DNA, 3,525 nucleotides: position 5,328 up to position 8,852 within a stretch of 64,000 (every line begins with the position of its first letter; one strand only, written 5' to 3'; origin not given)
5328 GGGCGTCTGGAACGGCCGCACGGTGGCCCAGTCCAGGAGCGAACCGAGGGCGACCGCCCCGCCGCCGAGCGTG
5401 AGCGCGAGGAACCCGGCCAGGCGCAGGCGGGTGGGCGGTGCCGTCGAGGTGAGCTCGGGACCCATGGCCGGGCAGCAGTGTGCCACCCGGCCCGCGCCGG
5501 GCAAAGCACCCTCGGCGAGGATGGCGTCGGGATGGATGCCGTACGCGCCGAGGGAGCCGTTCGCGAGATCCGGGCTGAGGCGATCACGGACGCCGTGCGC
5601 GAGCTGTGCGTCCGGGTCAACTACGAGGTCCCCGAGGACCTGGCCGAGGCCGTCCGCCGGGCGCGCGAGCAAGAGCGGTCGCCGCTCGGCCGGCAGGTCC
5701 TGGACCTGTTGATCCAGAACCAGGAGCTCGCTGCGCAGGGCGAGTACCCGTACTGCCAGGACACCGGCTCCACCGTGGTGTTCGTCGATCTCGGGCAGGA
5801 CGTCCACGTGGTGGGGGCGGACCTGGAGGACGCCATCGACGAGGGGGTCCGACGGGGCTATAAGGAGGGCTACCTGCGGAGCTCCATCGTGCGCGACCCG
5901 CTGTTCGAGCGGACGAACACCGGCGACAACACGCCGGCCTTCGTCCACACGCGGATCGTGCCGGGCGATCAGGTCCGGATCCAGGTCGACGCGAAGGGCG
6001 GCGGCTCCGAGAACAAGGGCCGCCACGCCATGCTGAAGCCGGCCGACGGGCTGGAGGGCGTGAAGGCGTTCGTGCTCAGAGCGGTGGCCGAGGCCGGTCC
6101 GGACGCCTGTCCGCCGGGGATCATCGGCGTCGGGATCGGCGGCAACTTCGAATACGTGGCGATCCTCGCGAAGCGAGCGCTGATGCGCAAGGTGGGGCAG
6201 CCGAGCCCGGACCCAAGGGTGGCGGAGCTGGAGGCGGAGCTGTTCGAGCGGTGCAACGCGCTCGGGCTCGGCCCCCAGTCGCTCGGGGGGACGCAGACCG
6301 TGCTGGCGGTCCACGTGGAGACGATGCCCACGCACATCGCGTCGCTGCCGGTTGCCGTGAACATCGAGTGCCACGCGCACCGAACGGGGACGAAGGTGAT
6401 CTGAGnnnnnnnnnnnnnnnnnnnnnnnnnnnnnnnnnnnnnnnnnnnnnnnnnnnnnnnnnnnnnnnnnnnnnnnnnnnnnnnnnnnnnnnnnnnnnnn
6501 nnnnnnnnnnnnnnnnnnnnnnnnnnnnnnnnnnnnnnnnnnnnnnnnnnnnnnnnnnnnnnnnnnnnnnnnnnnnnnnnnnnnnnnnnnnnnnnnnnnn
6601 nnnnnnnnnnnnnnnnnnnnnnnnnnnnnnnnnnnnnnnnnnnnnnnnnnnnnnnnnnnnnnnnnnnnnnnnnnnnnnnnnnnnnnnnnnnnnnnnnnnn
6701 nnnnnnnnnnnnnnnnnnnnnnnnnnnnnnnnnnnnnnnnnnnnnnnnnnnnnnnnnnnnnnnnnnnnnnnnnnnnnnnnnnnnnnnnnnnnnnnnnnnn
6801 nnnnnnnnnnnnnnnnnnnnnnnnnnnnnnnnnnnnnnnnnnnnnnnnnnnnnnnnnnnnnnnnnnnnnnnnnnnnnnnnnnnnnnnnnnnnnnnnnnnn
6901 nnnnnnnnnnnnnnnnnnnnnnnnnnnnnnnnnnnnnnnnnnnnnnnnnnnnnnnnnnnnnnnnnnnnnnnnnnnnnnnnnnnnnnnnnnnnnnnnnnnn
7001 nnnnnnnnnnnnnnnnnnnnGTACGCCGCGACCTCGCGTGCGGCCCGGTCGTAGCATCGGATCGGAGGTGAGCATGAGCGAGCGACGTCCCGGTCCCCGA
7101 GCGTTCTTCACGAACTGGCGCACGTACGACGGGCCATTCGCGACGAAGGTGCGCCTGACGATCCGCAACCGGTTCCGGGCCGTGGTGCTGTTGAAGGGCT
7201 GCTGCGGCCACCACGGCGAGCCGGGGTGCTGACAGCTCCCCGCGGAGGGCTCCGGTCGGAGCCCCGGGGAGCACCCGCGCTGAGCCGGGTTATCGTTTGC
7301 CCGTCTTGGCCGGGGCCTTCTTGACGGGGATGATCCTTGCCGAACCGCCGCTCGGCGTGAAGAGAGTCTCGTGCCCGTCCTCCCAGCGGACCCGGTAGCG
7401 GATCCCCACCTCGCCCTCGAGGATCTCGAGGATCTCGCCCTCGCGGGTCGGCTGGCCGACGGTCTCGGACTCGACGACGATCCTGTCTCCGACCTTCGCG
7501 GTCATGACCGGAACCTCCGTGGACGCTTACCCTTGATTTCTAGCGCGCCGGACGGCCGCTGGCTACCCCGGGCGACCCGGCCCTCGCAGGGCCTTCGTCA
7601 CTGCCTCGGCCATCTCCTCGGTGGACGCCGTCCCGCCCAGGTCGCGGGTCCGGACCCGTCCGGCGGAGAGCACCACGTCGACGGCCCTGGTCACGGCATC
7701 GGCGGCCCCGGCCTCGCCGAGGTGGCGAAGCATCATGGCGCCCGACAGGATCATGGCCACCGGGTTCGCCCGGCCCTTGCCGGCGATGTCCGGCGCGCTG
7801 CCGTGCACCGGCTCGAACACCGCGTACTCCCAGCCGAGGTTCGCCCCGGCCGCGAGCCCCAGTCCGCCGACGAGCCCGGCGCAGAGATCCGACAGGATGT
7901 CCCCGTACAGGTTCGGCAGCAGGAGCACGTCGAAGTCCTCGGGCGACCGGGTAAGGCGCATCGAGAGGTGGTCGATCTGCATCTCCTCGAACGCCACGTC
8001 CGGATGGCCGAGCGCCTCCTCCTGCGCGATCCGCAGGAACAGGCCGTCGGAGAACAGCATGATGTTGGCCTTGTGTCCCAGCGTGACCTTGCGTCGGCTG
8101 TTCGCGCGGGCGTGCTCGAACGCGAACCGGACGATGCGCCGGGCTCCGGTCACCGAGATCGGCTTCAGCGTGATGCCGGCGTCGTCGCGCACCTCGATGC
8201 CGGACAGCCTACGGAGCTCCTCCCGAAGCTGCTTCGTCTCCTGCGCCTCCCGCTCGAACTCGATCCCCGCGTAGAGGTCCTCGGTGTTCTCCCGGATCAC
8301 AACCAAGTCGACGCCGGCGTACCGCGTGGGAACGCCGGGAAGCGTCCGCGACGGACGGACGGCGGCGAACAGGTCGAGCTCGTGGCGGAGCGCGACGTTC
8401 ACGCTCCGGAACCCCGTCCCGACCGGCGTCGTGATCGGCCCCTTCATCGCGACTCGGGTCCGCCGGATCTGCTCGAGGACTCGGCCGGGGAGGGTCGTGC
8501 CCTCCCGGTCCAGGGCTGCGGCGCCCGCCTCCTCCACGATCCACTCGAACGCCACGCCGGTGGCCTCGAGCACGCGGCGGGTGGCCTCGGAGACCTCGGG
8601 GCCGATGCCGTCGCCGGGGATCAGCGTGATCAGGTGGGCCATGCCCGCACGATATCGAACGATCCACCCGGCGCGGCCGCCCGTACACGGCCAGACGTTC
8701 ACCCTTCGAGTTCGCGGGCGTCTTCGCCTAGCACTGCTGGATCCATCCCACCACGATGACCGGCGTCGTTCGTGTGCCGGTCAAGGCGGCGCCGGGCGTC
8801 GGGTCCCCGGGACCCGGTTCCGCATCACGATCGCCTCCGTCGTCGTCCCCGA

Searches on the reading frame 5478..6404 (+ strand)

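Call 81: search_protein_families(library=pfam, proteins=[window:5478-6404:+], max_evalue=0.00001)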
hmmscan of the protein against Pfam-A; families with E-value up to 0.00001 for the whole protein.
window:5478-6404:+ (308 aa): 1 family
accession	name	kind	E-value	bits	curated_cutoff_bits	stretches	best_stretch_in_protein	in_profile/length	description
PF05681.19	Fumerase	-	4.4e-111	371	25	1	38-305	2-268/270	Fumarate hydratase (Fumerase)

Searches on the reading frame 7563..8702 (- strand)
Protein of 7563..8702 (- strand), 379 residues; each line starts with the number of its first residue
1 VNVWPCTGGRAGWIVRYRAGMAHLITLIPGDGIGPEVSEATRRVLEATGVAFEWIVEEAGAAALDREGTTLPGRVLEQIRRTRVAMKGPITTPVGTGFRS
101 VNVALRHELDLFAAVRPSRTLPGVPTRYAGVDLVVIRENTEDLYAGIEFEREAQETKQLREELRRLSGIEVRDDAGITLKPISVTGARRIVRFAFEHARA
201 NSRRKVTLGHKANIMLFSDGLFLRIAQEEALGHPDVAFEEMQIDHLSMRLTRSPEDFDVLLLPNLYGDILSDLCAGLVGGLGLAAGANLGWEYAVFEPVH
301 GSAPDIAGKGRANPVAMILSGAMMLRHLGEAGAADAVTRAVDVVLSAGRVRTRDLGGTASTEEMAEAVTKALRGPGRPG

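Call 81: search_protein_families(library=pfam, proteins=[window:7563-8702:-], max_evalue=0.00001)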
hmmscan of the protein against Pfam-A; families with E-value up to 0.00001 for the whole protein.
window:7563-8702:- (379 aa): 1 family
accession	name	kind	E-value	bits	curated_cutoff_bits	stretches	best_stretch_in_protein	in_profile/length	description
PF00180.25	Iso_dh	-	4.2e-99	332.5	27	1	25-368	2-348/348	Isocitrate/isopropylmalate dehydrogenase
